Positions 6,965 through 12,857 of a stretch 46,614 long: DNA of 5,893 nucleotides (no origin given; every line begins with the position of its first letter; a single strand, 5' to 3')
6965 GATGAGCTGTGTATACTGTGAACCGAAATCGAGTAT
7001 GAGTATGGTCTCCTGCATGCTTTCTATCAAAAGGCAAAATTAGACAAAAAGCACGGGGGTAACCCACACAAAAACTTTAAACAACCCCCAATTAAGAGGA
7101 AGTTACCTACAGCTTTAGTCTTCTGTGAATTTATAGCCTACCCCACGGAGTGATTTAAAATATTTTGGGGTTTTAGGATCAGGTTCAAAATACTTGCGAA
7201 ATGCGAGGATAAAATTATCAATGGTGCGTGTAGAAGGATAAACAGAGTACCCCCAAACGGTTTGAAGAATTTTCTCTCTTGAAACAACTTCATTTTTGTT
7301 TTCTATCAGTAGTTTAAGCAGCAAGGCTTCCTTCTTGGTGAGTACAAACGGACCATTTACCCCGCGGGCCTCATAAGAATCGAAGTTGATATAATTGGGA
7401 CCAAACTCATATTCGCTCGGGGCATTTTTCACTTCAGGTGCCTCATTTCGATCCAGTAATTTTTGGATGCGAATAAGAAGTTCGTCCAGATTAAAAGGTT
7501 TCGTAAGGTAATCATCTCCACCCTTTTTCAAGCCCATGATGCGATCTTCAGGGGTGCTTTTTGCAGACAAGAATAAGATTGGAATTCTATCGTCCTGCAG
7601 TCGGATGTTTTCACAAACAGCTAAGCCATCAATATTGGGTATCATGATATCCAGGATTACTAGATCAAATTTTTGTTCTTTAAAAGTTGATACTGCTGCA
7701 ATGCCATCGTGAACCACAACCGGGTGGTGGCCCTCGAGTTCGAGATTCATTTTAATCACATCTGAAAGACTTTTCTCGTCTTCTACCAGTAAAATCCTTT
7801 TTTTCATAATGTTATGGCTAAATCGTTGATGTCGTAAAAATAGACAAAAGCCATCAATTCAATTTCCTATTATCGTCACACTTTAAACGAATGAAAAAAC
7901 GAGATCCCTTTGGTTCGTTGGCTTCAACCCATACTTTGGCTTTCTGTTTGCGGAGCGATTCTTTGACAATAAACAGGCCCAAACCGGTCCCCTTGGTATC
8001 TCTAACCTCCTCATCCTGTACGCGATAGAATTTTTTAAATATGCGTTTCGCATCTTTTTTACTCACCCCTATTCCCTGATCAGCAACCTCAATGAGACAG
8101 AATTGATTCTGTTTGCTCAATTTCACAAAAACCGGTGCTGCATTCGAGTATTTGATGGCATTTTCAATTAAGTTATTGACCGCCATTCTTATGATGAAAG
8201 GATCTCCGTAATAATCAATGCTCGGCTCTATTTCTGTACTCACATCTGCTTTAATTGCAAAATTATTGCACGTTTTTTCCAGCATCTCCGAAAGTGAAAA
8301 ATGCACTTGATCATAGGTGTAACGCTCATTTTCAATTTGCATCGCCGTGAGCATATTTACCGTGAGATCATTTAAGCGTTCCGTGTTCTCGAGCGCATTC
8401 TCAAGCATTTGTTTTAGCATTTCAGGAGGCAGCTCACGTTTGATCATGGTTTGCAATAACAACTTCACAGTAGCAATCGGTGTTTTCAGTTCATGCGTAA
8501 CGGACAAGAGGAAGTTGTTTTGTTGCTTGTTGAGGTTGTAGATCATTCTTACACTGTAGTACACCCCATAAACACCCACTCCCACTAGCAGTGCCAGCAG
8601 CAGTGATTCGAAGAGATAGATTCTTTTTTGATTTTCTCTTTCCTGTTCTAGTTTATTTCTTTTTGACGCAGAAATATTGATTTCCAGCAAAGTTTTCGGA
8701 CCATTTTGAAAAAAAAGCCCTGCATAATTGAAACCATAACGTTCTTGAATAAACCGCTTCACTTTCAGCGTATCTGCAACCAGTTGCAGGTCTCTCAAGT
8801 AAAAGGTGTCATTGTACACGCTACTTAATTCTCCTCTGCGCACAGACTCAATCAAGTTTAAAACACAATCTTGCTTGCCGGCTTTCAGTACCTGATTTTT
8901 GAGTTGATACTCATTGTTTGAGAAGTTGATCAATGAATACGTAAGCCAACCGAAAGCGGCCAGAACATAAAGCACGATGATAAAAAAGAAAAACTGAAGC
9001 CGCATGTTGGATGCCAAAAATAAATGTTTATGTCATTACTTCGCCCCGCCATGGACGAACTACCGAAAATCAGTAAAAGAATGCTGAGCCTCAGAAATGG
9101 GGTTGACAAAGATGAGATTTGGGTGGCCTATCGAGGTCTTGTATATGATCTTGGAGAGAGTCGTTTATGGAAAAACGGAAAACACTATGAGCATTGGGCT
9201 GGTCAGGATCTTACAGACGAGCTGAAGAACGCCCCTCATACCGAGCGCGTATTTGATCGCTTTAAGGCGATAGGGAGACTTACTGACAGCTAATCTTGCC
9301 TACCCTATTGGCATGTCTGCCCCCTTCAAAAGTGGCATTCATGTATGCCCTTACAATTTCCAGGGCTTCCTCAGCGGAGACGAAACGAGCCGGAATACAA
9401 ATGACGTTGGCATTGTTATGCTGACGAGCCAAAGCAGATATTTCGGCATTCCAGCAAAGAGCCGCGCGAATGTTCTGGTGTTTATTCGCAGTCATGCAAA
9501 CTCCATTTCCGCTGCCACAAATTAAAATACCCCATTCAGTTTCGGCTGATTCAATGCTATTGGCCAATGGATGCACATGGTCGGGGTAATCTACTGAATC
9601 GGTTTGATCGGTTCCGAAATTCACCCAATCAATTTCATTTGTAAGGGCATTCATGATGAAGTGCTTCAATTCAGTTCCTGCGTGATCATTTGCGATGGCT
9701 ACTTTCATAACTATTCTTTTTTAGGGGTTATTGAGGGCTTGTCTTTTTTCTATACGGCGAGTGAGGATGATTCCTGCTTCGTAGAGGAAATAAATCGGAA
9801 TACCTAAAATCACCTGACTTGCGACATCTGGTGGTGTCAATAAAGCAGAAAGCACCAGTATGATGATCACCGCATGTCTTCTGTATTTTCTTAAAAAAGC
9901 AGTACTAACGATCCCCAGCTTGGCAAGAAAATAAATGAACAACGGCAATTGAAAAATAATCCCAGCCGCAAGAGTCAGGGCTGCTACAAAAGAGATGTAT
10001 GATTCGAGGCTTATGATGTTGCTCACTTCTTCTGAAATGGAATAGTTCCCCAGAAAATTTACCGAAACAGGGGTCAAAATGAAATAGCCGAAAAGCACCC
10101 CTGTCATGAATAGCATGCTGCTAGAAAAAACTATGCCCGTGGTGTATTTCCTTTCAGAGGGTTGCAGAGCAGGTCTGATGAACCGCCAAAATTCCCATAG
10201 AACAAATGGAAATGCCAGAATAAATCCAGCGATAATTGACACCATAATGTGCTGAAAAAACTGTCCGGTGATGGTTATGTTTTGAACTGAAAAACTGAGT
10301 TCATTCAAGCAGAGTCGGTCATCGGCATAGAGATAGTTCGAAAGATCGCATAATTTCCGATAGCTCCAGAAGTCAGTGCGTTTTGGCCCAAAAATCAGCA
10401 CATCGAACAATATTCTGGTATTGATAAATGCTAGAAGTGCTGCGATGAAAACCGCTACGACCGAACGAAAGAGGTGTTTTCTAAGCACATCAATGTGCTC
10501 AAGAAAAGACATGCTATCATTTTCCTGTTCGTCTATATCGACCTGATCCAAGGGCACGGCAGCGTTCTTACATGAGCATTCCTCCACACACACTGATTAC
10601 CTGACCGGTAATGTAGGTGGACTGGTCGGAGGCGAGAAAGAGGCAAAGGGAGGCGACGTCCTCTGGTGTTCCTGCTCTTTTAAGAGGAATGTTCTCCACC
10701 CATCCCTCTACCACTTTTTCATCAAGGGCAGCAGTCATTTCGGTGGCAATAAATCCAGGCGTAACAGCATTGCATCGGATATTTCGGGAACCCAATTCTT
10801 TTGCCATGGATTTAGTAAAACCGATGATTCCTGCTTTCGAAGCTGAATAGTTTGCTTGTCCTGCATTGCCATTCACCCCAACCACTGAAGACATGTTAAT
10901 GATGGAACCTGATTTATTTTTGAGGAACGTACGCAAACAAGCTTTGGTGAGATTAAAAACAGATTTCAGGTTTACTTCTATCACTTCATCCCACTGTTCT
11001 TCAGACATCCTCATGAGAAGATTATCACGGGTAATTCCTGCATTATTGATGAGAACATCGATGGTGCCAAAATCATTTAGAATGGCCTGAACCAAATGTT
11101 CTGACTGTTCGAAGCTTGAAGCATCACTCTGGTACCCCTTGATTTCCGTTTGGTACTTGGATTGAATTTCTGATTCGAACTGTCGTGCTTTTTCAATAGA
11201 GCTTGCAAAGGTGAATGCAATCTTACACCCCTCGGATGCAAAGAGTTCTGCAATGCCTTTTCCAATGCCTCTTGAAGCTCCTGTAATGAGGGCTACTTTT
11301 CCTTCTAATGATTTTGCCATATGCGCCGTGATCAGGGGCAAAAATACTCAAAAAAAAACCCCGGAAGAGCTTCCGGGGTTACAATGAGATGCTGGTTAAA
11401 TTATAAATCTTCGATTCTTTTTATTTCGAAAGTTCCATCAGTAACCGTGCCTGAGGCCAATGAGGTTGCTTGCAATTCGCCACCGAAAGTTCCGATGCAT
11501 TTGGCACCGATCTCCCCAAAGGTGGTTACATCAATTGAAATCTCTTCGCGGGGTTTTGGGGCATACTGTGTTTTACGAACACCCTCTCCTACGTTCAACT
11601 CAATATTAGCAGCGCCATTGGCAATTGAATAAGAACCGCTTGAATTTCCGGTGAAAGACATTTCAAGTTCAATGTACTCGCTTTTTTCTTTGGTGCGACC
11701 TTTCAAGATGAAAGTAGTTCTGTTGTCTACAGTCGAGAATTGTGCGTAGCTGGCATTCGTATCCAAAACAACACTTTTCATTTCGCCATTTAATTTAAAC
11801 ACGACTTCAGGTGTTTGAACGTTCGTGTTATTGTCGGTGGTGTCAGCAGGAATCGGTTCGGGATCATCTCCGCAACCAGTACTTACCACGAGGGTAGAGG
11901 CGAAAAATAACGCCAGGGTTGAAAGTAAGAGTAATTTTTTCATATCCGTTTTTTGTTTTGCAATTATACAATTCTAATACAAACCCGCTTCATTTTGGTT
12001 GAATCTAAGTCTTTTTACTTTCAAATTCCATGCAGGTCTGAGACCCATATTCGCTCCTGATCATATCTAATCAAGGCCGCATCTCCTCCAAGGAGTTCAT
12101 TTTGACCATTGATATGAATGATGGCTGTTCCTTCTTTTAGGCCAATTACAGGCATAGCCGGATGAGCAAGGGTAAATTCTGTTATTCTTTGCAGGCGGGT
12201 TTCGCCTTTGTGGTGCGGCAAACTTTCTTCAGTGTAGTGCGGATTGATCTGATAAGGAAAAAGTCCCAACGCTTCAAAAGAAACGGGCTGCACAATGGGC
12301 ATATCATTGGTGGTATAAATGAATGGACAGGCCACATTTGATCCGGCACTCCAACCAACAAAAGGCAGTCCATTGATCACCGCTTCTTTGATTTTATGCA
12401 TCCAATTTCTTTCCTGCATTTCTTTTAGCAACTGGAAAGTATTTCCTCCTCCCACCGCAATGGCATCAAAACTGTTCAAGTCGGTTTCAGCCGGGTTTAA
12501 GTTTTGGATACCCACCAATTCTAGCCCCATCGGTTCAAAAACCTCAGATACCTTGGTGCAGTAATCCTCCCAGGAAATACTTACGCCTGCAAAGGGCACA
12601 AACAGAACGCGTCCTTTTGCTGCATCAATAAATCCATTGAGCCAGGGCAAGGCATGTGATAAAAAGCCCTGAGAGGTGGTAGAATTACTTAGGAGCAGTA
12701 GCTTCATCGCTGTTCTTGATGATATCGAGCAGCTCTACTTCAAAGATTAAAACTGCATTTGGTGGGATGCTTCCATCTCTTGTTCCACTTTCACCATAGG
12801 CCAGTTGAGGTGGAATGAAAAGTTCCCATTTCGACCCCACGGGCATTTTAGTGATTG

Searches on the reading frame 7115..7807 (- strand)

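Call 86: search_protein_families(library=pfam, proteins=[window:7115-7807:-], max_evalue=0.00001)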
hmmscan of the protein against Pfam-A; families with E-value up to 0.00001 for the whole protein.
window:7115-7807:- (230 aa): 2 families
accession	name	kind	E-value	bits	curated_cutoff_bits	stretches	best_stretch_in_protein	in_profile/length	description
PF00072.30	Response_reg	-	3.2e-26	92.1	30.2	1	5-114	1-110/111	Response regulator receiver domain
PF00486.34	Trans_reg_C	-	7.3e-21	74.5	26.2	1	154-227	4-77/77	Transcriptional regulatory protein, C terminal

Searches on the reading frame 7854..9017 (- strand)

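Call 86: search_protein_families(library=pfam, proteins=[window:7854-9017:-], max_evalue=0.00001)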
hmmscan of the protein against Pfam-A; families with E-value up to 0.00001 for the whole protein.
window:7854-9017:- (387 aa): 2 families
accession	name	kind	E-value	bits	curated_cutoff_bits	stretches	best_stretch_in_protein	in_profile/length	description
PF02518.31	HATPase_c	-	8.4e-24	84.6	26.4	1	272-380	2-109/111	Histidine kinase-, DNA gyrase B-, and HSP90-like ATPase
PF00512.31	HisKA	-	4.5e-11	43.1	26.9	1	166-230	2-65/66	His Kinase A (phospho-acceptor) domain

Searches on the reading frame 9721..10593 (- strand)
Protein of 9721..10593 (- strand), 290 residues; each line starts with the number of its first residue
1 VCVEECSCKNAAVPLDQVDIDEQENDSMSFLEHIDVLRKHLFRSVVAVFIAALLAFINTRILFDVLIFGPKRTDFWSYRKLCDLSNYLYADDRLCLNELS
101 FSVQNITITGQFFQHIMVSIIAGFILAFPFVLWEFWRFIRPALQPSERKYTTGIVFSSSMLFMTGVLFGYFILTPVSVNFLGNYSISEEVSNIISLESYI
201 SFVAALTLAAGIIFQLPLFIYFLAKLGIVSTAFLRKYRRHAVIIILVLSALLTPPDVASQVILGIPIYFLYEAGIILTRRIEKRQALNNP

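Call 10: search_protein_families(library=pfam, proteins=[window:9721-10593:-], max_evalue=0.001)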
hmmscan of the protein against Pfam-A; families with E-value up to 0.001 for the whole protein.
window:9721-10593:- (290 aa): 1 family
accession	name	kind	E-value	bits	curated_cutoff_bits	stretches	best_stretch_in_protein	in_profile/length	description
PF00902.23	TatC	-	9.6e-65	218.7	25.1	1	32-266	1-208/208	Sec-independent protein translocase protein (TatC)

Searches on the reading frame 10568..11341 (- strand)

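Call 10: search_protein_families(library=pfam, proteins=[window:10568-11341:-], max_evalue=0.001)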
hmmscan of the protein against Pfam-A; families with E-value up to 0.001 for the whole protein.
window:10568-11341:- (257 aa): 4 families
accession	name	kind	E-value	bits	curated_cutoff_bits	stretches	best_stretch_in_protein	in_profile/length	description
PF13561.12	adh_short_C2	-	7e-71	239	27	1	21-255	1-235/236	Enoyl-(Acyl carrier protein) reductase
PF00106.31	adh_short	-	9.5e-64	214.9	26.6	1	15-209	1-193/195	short chain dehydrogenase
PF08659.16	KR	-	5.7e-21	75.7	22.6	1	17-176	3-160/180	KR domain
PF23441.1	SDR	-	0.0004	20.3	27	0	12-256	5-256/258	SDR-like rossmann domain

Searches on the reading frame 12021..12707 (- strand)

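Call 10: search_protein_families(library=pfam, proteins=[window:12021-12707:-], max_evalue=0.001)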
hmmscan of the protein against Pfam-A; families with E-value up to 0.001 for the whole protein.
window:12021-12707:- (228 aa): 1 family
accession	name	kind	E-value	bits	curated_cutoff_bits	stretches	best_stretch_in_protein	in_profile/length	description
PF03575.23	Peptidase_S51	-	6.4e-57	193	23.9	1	3-203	1-203/206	Peptidase family S51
